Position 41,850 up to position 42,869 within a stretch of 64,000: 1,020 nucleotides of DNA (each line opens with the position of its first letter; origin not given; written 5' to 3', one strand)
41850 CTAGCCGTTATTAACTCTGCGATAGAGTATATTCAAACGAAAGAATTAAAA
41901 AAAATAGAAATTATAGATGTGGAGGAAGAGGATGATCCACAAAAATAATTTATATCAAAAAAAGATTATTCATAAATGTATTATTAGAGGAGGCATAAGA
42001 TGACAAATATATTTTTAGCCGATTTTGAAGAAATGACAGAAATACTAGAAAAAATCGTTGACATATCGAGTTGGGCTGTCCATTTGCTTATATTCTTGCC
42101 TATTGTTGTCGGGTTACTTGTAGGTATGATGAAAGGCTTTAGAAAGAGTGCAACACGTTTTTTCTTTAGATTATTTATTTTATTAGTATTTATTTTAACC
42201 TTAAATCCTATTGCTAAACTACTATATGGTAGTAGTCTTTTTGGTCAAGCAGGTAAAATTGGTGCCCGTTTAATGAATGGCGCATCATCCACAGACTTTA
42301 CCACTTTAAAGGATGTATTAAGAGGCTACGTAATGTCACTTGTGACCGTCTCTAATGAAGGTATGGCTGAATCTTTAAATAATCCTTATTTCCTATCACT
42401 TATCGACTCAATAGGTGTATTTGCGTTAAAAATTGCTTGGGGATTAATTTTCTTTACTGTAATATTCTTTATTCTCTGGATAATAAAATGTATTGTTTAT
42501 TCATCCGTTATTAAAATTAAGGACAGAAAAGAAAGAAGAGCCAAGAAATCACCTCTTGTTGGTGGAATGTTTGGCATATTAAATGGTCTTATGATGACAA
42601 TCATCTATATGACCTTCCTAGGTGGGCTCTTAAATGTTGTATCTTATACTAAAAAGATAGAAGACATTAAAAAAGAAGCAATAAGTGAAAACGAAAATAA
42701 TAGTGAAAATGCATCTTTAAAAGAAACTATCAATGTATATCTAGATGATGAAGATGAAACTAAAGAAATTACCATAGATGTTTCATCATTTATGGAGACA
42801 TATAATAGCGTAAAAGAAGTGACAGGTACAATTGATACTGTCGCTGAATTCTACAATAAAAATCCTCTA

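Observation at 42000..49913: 2637-aa CvpA-anchored repeat protein, a candidate envelope scaffold or adhesin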

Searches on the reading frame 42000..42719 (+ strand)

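Call 8: search_protein_families(library=pfam, proteins=[window:42000-42719:+], max_evalue=0.1)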
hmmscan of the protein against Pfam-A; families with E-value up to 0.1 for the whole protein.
window:42000-42719:+ (240 aa): 2 families
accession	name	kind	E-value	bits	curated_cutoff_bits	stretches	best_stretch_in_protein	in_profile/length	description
PF14880.11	COX14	-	0.046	14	25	0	147-178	19-48/59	Cytochrome oxidase c assembly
PF15820.10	ECSCR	-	0.08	13.3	27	1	145-192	23-70/104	Endothelial cell-specific chemotaxis regulator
